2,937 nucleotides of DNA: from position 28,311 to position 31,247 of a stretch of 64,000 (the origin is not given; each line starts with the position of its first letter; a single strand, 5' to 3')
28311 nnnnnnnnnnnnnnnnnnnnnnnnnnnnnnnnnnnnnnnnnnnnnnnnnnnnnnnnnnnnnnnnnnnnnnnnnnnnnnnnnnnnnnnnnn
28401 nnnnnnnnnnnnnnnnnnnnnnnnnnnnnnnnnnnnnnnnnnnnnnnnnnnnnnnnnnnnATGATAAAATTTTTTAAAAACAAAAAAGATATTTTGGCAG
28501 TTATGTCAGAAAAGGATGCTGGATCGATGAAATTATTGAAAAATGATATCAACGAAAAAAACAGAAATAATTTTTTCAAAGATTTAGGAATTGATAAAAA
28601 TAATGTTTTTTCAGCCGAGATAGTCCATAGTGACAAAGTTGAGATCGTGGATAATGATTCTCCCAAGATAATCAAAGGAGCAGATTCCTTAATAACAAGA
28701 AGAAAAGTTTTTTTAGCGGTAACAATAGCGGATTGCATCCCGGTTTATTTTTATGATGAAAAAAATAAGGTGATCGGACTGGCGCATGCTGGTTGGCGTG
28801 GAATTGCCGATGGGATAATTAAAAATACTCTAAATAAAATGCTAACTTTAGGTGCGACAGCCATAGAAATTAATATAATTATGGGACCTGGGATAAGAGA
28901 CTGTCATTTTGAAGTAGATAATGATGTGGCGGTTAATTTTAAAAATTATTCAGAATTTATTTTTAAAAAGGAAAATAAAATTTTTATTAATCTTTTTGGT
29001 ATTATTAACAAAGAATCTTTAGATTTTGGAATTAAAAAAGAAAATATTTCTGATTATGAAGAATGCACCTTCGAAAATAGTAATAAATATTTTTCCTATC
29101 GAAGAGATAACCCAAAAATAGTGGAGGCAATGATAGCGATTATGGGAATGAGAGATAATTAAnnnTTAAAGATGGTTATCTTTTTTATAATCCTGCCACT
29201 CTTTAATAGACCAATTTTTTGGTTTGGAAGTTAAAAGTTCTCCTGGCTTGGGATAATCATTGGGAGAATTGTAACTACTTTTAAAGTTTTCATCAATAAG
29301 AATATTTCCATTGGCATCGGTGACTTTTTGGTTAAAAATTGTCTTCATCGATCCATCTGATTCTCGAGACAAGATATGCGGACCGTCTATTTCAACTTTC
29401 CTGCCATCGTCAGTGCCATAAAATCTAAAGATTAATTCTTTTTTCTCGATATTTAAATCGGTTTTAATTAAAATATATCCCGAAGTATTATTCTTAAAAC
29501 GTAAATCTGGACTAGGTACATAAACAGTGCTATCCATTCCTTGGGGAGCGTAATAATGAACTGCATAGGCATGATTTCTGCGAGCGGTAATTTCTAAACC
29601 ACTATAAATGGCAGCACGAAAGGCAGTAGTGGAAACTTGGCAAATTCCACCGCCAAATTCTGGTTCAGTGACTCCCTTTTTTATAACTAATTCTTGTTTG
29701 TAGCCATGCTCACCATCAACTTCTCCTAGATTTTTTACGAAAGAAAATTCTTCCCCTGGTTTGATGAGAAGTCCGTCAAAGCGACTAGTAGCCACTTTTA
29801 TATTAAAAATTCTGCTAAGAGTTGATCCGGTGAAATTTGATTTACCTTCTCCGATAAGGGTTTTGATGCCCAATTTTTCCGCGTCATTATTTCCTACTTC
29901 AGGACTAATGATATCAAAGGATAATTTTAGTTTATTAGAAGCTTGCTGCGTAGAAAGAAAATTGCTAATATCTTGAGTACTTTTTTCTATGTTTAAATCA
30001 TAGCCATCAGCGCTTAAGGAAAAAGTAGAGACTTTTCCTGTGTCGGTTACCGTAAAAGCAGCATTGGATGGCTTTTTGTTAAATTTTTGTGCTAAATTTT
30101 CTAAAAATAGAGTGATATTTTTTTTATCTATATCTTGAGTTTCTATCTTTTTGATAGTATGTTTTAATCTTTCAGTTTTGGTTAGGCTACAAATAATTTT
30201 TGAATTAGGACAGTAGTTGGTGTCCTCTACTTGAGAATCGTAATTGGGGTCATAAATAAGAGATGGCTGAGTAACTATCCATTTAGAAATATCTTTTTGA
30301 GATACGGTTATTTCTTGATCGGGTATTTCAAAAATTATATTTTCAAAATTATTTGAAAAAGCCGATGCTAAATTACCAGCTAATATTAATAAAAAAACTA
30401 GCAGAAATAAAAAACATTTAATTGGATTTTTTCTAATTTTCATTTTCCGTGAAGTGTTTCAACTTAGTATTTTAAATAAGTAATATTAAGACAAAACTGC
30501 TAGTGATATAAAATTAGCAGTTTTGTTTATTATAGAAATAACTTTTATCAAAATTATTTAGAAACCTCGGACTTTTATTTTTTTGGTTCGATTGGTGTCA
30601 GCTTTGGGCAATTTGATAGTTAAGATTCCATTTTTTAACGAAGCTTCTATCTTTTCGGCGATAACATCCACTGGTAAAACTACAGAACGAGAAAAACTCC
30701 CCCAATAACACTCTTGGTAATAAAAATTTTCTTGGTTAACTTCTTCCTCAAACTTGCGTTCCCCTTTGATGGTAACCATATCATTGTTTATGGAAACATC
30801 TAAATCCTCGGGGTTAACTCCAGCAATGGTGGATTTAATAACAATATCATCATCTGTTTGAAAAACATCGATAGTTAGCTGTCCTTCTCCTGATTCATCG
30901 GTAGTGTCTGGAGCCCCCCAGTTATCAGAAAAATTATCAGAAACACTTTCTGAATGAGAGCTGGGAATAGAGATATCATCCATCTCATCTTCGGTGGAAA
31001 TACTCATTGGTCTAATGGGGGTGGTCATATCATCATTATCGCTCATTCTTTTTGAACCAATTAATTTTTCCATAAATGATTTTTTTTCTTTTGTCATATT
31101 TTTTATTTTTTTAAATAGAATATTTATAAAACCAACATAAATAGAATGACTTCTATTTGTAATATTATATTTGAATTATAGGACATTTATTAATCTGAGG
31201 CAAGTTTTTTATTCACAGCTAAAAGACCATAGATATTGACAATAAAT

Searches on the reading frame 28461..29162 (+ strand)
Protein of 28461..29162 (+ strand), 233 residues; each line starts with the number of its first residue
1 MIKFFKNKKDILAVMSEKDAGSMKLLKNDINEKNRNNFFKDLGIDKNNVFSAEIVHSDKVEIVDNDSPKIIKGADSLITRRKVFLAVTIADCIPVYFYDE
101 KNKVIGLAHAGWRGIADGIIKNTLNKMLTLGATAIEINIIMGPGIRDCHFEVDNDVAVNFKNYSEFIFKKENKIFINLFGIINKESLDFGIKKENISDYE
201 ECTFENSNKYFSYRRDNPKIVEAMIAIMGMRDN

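Call 63: search_protein_families(library=pfam, max_evalue=0.00001, proteins=[window:28461-29162:+])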
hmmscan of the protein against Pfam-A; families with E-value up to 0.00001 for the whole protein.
window:28461-29162:+ (233 aa): 1 family
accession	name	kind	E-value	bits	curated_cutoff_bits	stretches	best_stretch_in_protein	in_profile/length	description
PF02578.20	Cu-oxidase_4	-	3.2e-51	174.5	22.9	1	32-218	29-228/238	Multi-copper polyphenol oxidoreductase laccase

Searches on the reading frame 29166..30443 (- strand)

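Call 63: search_protein_families(library=pfam, max_evalue=0.00001, proteins=[window:29166-30443:-])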
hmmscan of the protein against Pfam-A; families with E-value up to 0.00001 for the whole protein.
window:29166-30443:- (425 aa): 2 families
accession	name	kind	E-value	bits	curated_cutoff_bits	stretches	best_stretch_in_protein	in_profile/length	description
PF04294.18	VanW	-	1.7e-40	138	27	1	211-342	2-130/130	VanW like protein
PF12229.13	PG_binding_4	-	1.8e-06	28.5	22.1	1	75-166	22-111/117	Putative peptidoglycan binding domain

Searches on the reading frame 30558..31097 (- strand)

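Call 63: search_protein_families(library=pfam, max_evalue=0.00001, proteins=[window:30558-31097:-])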
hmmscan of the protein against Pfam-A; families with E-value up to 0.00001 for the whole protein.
window:30558-31097:- (179 aa): 2 families
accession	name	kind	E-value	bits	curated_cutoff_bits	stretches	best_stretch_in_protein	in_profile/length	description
PF00011.27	HSP20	-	4.4e-21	75.3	20.8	1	79-176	3-101/102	Hsp20/alpha crystallin family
PF17886.7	ArsA_HSP20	-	4.7e-06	26.5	22.5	0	82-162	1-62/63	HSP20-like domain found in ArsA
